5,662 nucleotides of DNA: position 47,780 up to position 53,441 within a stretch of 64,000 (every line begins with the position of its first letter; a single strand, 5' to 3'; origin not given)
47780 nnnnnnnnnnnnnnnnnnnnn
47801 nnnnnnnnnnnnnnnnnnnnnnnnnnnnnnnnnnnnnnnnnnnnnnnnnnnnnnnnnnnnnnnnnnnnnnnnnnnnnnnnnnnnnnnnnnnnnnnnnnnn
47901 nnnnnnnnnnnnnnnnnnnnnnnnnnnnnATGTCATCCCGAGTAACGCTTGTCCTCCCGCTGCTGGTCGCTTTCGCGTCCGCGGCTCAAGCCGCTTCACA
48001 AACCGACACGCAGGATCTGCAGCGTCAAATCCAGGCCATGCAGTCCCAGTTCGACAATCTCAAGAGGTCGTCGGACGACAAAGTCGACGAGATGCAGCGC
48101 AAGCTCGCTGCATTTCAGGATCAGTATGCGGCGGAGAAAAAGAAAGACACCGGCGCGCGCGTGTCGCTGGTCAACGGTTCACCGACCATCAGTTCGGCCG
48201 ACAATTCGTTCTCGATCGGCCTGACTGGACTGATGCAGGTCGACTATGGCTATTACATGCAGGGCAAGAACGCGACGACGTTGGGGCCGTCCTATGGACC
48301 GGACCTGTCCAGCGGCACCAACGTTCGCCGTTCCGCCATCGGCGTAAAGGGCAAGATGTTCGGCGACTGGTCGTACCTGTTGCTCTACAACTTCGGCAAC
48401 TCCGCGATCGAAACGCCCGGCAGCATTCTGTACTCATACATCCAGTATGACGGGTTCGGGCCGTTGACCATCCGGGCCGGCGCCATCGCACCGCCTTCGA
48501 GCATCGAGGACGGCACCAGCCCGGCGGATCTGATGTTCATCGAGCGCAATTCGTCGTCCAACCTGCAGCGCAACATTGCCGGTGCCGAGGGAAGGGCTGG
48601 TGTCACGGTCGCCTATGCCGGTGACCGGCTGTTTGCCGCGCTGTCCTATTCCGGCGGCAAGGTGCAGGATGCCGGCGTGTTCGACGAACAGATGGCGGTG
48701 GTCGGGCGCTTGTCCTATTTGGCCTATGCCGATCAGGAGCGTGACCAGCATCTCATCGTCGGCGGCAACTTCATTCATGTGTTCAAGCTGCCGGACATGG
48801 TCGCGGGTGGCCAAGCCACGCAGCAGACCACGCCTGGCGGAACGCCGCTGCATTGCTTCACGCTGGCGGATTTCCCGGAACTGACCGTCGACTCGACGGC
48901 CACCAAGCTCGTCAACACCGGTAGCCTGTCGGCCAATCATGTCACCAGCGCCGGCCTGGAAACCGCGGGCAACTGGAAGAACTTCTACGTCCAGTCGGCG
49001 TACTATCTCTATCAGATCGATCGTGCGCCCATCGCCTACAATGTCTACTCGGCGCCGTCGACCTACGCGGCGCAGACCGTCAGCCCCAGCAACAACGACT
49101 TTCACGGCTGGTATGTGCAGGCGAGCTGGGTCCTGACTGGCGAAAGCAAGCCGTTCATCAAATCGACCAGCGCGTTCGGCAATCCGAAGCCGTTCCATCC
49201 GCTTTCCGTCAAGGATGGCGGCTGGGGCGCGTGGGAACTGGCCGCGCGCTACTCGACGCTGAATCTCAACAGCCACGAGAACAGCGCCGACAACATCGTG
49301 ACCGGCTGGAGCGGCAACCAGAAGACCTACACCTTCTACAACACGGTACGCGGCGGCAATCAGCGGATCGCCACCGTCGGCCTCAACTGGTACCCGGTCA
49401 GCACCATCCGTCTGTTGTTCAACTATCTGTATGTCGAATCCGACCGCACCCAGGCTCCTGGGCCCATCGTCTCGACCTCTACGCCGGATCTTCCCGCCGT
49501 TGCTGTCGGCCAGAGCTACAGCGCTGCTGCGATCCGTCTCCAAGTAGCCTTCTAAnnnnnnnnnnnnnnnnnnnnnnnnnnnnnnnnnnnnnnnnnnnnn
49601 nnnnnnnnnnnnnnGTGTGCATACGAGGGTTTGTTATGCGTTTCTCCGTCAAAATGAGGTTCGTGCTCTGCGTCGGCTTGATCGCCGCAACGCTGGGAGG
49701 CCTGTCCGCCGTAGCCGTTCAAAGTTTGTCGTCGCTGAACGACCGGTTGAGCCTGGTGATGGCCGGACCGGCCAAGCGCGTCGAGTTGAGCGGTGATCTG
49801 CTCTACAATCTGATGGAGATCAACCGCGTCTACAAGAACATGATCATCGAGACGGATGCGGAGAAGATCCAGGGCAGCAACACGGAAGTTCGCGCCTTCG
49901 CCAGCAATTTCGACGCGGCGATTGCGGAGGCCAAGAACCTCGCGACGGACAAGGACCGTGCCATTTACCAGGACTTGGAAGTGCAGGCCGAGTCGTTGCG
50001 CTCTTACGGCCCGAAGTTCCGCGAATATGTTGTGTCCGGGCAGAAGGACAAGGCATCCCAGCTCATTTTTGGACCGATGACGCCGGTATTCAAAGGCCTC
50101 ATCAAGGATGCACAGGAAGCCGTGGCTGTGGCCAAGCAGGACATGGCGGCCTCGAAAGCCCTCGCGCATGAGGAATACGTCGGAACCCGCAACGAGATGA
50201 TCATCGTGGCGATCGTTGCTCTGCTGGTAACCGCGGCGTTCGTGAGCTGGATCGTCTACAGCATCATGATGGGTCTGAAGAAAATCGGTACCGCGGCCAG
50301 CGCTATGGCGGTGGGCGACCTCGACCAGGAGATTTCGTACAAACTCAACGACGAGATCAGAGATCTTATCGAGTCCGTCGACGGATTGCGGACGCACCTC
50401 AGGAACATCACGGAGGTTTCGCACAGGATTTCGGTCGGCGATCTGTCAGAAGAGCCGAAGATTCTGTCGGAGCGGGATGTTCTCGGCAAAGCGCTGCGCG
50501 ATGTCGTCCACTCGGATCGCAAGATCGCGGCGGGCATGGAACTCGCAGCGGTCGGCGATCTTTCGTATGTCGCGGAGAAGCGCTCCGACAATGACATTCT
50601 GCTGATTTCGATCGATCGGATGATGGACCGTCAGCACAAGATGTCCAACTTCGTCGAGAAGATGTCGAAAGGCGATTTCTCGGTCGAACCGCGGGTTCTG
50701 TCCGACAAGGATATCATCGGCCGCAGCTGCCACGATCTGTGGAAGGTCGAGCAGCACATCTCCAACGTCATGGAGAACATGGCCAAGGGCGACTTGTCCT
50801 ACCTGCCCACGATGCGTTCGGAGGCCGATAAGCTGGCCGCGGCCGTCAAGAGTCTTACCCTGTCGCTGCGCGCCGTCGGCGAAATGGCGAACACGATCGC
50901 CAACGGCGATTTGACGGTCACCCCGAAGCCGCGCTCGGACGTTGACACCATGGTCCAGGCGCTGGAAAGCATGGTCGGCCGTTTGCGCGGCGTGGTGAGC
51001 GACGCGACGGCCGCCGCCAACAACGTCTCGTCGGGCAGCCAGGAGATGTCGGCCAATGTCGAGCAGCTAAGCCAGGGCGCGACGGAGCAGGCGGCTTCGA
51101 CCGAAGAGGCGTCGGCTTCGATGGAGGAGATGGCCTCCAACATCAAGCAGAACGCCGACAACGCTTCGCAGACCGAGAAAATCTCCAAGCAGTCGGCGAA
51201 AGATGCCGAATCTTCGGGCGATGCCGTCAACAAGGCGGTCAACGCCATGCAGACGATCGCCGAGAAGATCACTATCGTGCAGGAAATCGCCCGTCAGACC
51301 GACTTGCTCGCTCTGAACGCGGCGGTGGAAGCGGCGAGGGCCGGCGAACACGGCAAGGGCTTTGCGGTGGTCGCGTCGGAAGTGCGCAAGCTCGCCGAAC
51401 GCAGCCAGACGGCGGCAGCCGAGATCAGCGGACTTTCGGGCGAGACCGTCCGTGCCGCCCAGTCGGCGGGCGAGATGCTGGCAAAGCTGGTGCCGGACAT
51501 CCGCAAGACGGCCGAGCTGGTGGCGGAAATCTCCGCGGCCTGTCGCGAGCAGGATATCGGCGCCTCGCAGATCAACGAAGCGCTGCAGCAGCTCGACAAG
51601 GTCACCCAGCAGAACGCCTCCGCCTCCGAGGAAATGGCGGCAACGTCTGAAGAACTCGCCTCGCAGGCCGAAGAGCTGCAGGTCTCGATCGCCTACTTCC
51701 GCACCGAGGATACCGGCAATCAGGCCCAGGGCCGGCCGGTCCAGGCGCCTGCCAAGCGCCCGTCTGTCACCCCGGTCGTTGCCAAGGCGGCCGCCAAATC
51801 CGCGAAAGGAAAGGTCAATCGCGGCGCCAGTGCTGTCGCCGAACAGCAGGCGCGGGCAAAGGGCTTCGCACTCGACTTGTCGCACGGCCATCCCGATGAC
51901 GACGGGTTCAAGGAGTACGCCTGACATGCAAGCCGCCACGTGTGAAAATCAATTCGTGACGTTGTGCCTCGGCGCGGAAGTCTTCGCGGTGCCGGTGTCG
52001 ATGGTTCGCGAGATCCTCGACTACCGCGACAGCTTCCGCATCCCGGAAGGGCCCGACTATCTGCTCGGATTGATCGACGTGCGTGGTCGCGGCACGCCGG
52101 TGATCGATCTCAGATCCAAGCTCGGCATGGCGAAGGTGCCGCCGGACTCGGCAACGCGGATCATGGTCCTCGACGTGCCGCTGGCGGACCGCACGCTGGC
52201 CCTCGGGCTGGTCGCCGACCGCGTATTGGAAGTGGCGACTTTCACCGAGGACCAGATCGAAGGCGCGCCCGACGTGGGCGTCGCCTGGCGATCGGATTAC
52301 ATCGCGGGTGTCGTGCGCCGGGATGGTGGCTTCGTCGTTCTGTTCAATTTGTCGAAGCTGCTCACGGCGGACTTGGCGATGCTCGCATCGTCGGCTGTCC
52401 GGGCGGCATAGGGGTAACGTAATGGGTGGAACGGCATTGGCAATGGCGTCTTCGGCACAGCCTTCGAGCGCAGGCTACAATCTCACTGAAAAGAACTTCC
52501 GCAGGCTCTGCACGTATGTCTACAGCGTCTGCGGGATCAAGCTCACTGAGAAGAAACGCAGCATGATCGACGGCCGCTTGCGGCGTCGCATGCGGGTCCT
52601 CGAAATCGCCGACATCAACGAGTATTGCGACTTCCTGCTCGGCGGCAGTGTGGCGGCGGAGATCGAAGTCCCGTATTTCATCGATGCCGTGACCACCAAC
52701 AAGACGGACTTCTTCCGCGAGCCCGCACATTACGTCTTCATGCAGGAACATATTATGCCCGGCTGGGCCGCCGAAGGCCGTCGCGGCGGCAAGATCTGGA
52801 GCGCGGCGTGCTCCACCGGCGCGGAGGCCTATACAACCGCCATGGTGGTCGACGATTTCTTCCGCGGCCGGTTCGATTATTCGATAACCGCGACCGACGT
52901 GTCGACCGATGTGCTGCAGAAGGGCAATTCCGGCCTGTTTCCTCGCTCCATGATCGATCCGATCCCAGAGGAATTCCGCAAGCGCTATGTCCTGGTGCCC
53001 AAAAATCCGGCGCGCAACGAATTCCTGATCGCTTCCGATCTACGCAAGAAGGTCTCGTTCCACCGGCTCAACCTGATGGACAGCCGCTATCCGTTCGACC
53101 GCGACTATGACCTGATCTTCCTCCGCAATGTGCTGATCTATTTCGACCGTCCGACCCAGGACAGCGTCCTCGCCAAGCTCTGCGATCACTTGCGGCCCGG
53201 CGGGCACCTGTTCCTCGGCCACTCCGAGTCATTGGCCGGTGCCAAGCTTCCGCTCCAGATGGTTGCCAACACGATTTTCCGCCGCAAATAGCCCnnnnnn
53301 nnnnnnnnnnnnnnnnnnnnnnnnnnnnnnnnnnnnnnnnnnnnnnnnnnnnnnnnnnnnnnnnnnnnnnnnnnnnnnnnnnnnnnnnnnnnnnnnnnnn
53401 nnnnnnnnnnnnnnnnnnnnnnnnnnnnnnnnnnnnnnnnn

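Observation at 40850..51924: Four paralogous chemoreceptors with graded, always-even poly-HAMP stalks (12, 8, 2, 6)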

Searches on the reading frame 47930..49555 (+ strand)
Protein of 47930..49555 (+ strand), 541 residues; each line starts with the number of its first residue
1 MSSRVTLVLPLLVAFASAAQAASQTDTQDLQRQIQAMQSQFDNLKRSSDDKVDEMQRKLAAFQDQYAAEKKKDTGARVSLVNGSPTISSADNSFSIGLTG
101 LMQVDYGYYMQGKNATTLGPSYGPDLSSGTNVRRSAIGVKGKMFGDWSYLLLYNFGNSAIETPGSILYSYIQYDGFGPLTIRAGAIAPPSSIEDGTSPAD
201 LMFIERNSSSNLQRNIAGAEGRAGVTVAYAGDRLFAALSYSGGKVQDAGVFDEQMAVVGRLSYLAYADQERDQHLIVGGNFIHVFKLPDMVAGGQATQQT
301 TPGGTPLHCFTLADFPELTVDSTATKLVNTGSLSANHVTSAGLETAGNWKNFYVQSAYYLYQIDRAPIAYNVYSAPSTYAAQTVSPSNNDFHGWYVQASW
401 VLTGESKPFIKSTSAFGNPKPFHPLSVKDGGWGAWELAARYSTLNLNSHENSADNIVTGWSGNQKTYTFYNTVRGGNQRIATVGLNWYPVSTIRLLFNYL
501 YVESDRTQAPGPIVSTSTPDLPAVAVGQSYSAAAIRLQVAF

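Call 5: search_protein_families(library=pfam, proteins=[window:47930-49555:+], max_evalue=0.1)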
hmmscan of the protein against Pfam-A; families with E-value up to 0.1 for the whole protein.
window:47930-49555:+ (541 aa): 5 families
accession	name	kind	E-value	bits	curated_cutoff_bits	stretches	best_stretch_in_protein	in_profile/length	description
PF07396.17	Porin_O_P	-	5.2e-35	121.8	20.9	2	320-514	209-357/370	Phosphate-selective porin O and P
PF14772.11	NYD-SP28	-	0.023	15.2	22.1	1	20-72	45-97/102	Sperm tail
PF06810.17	Phage_scaffold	-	0.029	14.8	35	1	24-72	40-85/170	Phage capsid assembly scaffolding protein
PF18595.6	Nuf2_DHR10-like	-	0.095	13.2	28.4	0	23-63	76-116/117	Nuf2, DHR10-like domain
PF14362.11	DUF4407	-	0.098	12.4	31.3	0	20-71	122-230/297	Domain of unknown function (DUF4407)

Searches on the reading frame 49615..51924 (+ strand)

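Call 5: search_protein_families(library=pfam, proteins=[window:49615-51924:+], max_evalue=0.1)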
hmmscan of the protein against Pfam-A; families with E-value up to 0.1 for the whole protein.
window:49615-51924:+ (769 aa): 4 families
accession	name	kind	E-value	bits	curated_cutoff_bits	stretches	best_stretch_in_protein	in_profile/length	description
PF00015.26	MCPsignal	-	4.1e-31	108.6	34.6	1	523-682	3-169/172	Methyl-accepting chemotaxis protein (MCP) signalling domain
PF00672.30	HAMP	-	8.8e-16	58.4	25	2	220-263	9-52/53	HAMP domain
PF12729.13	4HB_MCP_1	-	1.8e-10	41.1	27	1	10-175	2-172/181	Four helix bundle sensory module for signal transduction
PF24487.1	NDC80_loop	-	0.051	13.7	27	1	429-562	57-188/233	Kinetochore protein NDC80 loop region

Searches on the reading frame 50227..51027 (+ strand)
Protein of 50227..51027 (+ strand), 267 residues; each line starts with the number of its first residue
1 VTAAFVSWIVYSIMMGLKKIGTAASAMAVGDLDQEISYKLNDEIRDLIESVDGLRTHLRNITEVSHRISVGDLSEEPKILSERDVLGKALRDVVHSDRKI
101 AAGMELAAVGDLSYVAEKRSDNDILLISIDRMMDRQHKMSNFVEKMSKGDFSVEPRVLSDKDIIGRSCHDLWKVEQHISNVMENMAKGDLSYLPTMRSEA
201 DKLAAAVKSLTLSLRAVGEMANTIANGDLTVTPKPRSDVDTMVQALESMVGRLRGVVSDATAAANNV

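Call 38: predict_structure(alignment_id=A2)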
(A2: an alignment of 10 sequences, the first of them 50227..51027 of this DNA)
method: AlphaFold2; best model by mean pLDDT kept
length: 267 residues; sequences in the alignment: 10
mean_pLDDT: 81.6   pTM: 0.53
mean pLDDT of the five models: 81.6, 80.9, 75.4, 75.0, 70.7
residues with pLDDT >= 90: 0; 70-90: 248; 50-70: 19; < 50: 0
segments of 3 or more residues with pLDDT < 50: none
pLDDT, mean of each block of 10 residues (from residue 1): 68 73 75 66 70 81 86 83 83 87 87 82 86 87 86 84 87 84 82 76 83 86 85 82 86 88 83
secondary structure, 60 per line:
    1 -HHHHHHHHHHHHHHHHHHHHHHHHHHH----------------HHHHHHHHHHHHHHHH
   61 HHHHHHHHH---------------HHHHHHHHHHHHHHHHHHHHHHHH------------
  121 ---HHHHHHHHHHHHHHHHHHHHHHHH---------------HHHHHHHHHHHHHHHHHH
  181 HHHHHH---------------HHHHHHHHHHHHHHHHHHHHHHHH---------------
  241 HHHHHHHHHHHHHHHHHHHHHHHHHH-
elements in order: H2-28 H45-69 H85-108 H124-147 H163-186 H202-225 H241-266

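Call 43: fold_search(model_id=the predicted structure, library=pdb)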
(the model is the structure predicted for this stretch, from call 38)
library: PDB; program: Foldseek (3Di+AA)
matches with E <= 10: 53; with E <= 0.001: 0
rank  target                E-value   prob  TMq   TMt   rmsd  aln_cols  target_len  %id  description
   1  4i3m                  1.7e-01  0.92  0.22  0.35  10.9       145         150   12  Aer2 poly-HAMP domains: L44H HAMP1 CW-lock mutant (released 2013-02-27)
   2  3lnr                  3.8e-01  0.84  0.23  0.34  11.3       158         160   14  Crystal structure of poly-HAMP domains from the P. aeruginosa soluble receptor Aer2 (released 2010-05-05)
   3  4i44                  6.1e-01  0.75  0.24  0.36  11.3       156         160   11  Aer2 poly-HAMP domains: V33G HAMP1 inverted signaling mutant (released 2013-02-27)
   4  7xp6_R                1.1e+00  0.05  0.12  0.11  42.0       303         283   12  Cryo-EM structure of a class T GPCR in active state (released 2022-10-12)
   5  7xp4_R                1.6e+00  0.04  0.12  0.11  34.4       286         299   12  Cryo-EM structure of a class T GPCR in apo state (released 2022-10-12)
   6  3zrv_A                1.7e+00  0.41  0.17  0.40  16.7       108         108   20  The high resolution structure of a dimeric Hamp-Dhp fusion displays asymmetry - A291F mutant (released 2011-07-06)
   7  4cti_C                1.9e+00  0.18  0.17  0.22  20.0       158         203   18  Escherichia coli EnvZ histidine kinase catalytic part fused to Archaeoglobus fulgidus Af1503 HAMP domain (released 2014-04-09)
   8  3rj1_C                2.1e+00  0.06  0.12  0.18  21.6       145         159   16  Architecture of the Mediator Head module (released 2011-07-27)
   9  3zrw_B                2.5e+00  0.38  0.17  0.40  16.4       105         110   21  The structure of the dimeric Hamp-Dhp fusion A291V mutant (released 2011-06-29)
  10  1xqr_A                2.8e+00  0.03  0.11  0.11  19.1       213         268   11  Crystal structure of the HspBP1 core domain (released 2005-03-01)
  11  8ywg                  3.1e+00  0.06  0.12  0.04  23.9       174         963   13  The structure of ASFV DNA polymerase in apo state (released 2025-02-05)
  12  9mvz_D                3.1e+00  0.04  0.14  0.05  43.7       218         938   12  Tripartite complex of MmpL5-S5-AcpM from Mycolicibacterium smegmatis (released 2025-07-30)
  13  3zrw_A                3.4e+00  0.28  0.17  0.40  16.4       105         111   20  The structure of the dimeric Hamp-Dhp fusion A291V mutant (released 2011-06-29)
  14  4cti_A                3.6e+00  0.13  0.17  0.22  20.1       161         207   18  Escherichia coli EnvZ histidine kinase catalytic part fused to Archaeoglobus fulgidus Af1503 HAMP domain (released 2014-04-09)
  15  7mzc_A                4.0e+00  0.02  0.11  0.07  30.5       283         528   13  Cryo-EM structure of minimal TRPV1 with RTX bound in C1 state (released 2021-09-22)
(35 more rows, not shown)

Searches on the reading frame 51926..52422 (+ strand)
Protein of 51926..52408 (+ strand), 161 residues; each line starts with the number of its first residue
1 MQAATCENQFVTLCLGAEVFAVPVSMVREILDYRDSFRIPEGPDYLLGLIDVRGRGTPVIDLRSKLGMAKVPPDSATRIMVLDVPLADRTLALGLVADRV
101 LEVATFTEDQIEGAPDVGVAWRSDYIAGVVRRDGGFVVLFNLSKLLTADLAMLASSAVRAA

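Call 27: search_protein_families(library=pfam, proteins=[window:51964-52422:+], max_evalue=0.001)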
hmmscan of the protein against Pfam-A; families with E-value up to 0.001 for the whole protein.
window:51964-52422:+ (152 aa): 0 families

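Call 50: search_protein_families(library=pfam, proteins=[window:51964-52422:+], max_evalue=0.01)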
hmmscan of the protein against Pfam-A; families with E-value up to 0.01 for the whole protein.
window:51964-52422:+ (152 aa): 0 families

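Call 60: search_protein_families(library=pfam, proteins=[window:51926-52408:+], max_evalue=0.01)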
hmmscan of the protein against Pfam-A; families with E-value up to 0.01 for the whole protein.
window:51926-52408:+ (161 aa): 1 family
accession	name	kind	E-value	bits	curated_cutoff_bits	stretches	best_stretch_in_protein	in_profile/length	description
PF01584.24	CheW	-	4.6e-31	107.7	23.5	1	9-148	1-136/138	CheW-like domain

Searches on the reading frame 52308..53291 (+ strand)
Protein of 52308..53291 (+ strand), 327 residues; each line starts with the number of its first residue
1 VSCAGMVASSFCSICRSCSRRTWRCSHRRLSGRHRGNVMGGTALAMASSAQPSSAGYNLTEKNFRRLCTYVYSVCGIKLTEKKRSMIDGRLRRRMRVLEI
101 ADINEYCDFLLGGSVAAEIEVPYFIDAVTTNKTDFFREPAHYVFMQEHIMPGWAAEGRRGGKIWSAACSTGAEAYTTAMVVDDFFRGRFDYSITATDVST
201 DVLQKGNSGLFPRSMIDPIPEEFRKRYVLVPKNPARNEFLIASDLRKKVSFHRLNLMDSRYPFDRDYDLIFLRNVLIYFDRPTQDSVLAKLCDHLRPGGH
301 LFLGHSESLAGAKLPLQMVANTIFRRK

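Call 25: search_protein_families(library=pfam, proteins=[window:52308-53291:+], max_evalue=0.001)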
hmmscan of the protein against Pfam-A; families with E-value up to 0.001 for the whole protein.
window:52308-53291:+ (327 aa): 4 families
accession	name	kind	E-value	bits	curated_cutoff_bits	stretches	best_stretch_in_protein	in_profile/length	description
PF01739.24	CheR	-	6.7e-52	176.2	27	1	131-322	1-192/195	CheR methyltransferase, SAM binding domain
PF03705.20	CheR_N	-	1.5e-15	57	27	1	63-111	2-50/53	CheR methyltransferase, all-alpha domain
PF08242.18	Methyltransf_12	-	2.5e-05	25.4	30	1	242-301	41-98/98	Methyltransferase domain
PF13649.12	Methyltransf_25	-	5.7e-05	24.2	27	1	248-299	47-97/97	Methyltransferase domain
